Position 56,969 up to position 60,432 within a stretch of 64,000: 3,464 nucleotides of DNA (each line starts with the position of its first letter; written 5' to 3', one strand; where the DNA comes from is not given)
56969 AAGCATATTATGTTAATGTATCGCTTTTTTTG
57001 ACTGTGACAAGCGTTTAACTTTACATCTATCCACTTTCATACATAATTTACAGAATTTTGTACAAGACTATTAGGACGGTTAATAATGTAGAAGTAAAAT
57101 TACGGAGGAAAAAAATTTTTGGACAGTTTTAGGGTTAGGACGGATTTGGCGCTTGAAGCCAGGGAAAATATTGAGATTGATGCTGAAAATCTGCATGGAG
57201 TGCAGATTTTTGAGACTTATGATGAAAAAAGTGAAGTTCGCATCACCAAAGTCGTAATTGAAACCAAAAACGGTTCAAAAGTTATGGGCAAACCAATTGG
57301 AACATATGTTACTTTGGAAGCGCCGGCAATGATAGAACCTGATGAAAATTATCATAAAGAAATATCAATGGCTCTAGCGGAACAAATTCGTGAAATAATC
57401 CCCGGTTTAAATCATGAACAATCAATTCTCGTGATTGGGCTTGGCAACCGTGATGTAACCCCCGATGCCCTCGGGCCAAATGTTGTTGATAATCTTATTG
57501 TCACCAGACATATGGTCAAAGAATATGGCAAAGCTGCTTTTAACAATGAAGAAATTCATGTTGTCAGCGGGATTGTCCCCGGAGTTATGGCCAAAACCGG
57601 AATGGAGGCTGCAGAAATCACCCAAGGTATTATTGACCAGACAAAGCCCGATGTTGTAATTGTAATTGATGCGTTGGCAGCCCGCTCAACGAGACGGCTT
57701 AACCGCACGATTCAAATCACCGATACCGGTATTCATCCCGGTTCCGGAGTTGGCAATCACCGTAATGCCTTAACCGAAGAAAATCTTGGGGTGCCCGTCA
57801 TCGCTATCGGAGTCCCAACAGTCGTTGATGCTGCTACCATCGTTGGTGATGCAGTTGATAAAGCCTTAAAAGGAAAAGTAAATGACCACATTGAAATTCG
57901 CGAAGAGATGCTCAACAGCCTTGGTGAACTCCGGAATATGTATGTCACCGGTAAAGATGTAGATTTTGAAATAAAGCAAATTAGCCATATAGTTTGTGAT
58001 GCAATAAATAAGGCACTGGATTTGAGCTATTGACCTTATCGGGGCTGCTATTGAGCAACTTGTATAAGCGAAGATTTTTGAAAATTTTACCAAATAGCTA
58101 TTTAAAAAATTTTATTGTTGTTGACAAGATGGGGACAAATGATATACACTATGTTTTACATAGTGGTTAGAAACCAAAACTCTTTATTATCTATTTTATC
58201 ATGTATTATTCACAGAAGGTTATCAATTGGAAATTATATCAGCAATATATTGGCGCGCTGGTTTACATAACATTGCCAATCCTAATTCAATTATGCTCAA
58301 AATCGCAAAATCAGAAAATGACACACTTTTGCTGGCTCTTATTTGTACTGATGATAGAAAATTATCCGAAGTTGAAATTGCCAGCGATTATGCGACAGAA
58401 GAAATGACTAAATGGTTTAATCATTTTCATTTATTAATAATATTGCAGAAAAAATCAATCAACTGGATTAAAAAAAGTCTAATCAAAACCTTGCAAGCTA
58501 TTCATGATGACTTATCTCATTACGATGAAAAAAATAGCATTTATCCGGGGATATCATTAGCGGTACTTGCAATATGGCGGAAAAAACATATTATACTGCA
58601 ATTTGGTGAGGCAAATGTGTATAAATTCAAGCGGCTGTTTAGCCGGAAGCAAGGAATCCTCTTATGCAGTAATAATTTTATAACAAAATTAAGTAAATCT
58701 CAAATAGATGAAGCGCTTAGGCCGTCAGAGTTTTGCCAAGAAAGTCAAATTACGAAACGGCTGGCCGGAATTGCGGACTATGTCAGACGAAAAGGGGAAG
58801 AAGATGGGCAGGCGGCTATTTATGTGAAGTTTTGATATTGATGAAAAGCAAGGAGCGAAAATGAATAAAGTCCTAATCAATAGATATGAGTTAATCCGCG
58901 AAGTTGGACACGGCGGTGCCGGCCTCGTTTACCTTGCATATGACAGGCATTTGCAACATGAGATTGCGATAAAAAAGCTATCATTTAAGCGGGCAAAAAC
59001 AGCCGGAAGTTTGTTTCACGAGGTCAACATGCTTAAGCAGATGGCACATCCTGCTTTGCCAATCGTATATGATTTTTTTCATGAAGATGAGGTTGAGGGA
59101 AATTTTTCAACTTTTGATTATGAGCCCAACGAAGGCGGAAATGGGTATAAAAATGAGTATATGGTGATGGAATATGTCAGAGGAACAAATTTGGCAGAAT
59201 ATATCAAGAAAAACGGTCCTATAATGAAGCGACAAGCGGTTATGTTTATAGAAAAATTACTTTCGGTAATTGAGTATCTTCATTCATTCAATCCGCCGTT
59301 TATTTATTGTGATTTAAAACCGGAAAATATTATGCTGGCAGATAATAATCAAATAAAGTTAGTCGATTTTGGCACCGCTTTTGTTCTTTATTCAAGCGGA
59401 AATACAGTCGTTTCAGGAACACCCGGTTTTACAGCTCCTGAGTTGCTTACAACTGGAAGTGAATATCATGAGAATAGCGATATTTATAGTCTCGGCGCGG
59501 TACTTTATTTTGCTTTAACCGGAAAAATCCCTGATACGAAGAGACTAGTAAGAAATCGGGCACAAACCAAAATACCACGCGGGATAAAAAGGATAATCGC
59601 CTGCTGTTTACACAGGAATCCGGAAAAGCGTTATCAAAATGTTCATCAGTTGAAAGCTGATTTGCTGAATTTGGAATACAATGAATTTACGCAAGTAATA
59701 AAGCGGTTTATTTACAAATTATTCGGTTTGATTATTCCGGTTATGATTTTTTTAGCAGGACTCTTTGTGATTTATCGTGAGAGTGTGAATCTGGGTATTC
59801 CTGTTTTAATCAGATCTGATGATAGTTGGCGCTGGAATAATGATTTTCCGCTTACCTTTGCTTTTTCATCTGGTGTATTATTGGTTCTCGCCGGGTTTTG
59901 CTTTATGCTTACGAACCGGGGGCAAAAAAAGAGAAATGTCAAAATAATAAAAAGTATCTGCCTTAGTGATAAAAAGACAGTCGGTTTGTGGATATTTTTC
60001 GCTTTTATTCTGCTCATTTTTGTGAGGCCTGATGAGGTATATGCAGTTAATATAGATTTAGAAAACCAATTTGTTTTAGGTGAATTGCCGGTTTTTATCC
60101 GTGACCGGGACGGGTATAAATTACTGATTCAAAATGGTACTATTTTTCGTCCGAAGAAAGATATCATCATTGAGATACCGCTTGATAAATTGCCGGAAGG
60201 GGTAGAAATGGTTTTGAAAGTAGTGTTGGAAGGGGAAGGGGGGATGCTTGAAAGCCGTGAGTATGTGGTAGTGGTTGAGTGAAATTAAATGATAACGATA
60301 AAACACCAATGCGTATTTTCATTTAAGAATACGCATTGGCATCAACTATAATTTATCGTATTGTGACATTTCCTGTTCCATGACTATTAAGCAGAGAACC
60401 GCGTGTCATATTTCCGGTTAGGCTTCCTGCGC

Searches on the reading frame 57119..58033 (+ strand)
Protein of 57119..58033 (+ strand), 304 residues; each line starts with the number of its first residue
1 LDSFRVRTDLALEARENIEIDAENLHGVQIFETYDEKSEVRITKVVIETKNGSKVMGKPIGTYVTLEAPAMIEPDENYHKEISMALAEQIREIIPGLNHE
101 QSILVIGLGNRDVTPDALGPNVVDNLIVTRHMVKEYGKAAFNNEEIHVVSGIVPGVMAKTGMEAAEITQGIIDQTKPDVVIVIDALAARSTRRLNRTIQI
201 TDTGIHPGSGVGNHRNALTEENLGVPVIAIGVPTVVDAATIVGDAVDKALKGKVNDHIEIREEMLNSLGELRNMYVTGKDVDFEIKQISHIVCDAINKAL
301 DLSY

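Call 3: search_protein_families(library=pfam, proteins=[window:57119-58033:+], max_evalue=0.01)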
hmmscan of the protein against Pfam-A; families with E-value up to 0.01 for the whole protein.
window:57119-58033:+ (304 aa): 2 families
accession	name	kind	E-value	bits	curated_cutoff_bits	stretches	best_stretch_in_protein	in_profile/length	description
PF03418.19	Peptidase_A25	-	1.3e-78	264.8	27.8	1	11-251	8-244/353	Germination protease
PF06866.16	DUF1256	-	6.2e-05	22.9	27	1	75-214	6-122/164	Protein of unknown function (DUF1256)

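Call 4: search_protein_families(library=ncbifam, proteins=[window:57119-58033:+], max_evalue=0.01)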
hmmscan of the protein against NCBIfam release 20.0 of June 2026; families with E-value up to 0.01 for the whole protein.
window:57119-58033:+ (304 aa): 2 families
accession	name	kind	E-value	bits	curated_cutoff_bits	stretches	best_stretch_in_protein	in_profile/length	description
TIGR01441.2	GPR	equivalog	6.4e-103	344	120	1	7-300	1-305/306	GPR endopeptidase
TIGR00504.1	pyro_pdase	equivalog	0.0081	16.2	201.75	0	142-210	29-94/213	pyroglutamyl-peptidase I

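Call 59: find_encoding_contigs(protein=window:57119-58033:+, flank=8000, max_places=6)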
Protein window:57119-58033:+ (304 aa): 2 contigs read that carry it; 1 place shown.
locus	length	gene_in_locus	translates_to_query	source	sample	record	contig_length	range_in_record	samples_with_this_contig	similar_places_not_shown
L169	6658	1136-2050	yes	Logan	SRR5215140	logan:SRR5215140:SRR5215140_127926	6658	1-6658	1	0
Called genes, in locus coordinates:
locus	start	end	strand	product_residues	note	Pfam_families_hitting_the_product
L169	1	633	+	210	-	?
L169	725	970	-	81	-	-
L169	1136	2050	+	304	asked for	PF03418:Peptidase_A25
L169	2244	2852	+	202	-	-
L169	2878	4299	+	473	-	PF00069:Pkinase, PF07714:PK_Tyr_Ser-Thr, PF03109:ABC1 (weak)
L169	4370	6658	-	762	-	?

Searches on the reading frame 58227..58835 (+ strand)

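Call 3: search_protein_families(library=pfam, proteins=[window:58227-58835:+], max_evalue=0.01)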
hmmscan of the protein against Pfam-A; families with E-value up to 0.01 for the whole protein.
window:58227-58835:+ (202 aa): 0 families

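Call 4: search_protein_families(library=ncbifam, proteins=[window:58227-58835:+], max_evalue=0.01)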
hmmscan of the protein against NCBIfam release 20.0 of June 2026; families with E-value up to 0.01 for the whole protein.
window:58227-58835:+ (202 aa): 1 family
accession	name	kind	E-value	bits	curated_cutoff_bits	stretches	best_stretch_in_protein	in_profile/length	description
NF033484.1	Stp1_PP2C_phos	equivalog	0.0016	18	230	0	50-135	40-118/232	Stp1/IreP family PP2C-type Ser/Thr phosphatase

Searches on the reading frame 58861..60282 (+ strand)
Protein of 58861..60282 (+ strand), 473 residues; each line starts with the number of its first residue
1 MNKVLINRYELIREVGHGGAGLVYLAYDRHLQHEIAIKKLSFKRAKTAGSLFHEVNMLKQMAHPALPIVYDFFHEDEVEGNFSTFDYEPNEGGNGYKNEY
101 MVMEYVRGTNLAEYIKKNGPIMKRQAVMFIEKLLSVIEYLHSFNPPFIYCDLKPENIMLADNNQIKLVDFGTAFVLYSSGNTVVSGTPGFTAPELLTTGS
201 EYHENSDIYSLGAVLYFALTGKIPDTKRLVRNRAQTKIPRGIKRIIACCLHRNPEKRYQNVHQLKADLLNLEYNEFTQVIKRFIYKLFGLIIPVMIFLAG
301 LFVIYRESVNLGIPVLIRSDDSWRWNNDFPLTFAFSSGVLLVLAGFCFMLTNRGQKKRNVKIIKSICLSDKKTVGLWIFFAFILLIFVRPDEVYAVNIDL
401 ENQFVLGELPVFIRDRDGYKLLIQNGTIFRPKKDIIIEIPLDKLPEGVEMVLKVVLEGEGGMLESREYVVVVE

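Call 3: search_protein_families(library=pfam, proteins=[window:58861-60282:+], max_evalue=0.01)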
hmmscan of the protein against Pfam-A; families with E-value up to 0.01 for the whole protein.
window:58861-60282:+ (473 aa): 5 families
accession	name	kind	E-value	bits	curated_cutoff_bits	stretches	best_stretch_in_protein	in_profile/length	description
PF00069.31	Pkinase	-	6.3e-48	163.9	31.7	1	9-261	1-255/263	Protein kinase domain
PF07714.23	PK_Tyr_Ser-Thr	-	1.9e-21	76.9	23.1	1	10-258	2-249/258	Protein tyrosine and serine/threonine kinase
PF03109.22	ABC1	-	4.3e-06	26.5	22.9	1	98-173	142-214/244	ABC1 atypical kinase-like domain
PF12260.14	PIP49_C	-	0.0016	18.5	25.2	1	100-177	32-114/189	Protein-kinase domain of FAM69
PF01636.29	APH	-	0.0018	18.6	23.2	0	144-173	167-197/239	Phosphotransferase enzyme family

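Call 4: search_protein_families(library=ncbifam, proteins=[window:58861-60282:+], max_evalue=0.01)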
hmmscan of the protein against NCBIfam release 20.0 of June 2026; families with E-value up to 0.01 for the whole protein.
window:58861-60282:+ (473 aa): 16 families
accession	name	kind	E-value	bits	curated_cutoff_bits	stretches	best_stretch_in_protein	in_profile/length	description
NF033483.0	PknB_PASTA_kin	equivalog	5e-50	171.1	450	1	2-274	2-271/563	Stk1 family PASTA domain-containing Ser/Thr kinase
NF047741.1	antiphage_MADS6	equivalog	1.6e-28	99.6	460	2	151-270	324-459/612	methylation-associated defense system protein kinase MAD6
NF038150.1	lanthi_synth_IV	equivalog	3.9e-27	94.9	650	1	97-266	266-433/851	class IV lanthionine synthetase LanL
NF009651.0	PRK13184.1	equivalog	7.7e-22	77.1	839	1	6-269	1-288/932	serine/threonine-protein kinase PknD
NF052427.1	StpK7MSMEG_1200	equivalog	4.4e-21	75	900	2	100-265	83-262/601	serine/threonine protein kinase StpK7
NF058632.1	SerThrKinPrkT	equivalog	6.3e-17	61.6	280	1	7-172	21-164/322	serine/threonine protein kinase PrkT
NF038151.1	lanthi_synth_III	equivalog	6.9e-16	57.8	575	1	97-221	297-425/833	class III lanthionine synthetase LanKC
NF033442.0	BREX_PglW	equivalog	1.8e-11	42.5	990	1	4-225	509-710/1391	BREX system serine/threonine kinase PglW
NF053615.1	SerThrKinAfsKStmc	equivalog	6.8e-11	41.5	1300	1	7-224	13-212/809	protein serine/threonine kinase AfsK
TIGR03903.1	TOMM_kin_cyc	equivalog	2.3e-10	39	705.75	1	100-222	55-186/1267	TOMM system kinase/cyclase fusion protein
NF043056.1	T4SS_LegK1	equivalog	3.2e-09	35.9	550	1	97-215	152-280/516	Dot/Icm T4SS effector kinase LegK1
NF011463.0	PRK14879.1-4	equivalog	7.3e-06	25.6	188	1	100-175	94-162/237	Kae1-associated kinase Bud32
TIGR03724.2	arch_bud32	equivalog_domain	1.8e-05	24.3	125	1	97-175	66-133/193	KEOPS complex kinase/ATPase Bud32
NF011460.0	PRK14879.1-1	equivalog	0.0002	20.6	199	1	100-172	87-156/232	Kae1-associated kinase Bud32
NF011462.0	PRK14879.1-3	equivalog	0.0013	18.6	174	1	98-175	66-130/192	Kae1-associated kinase Bud32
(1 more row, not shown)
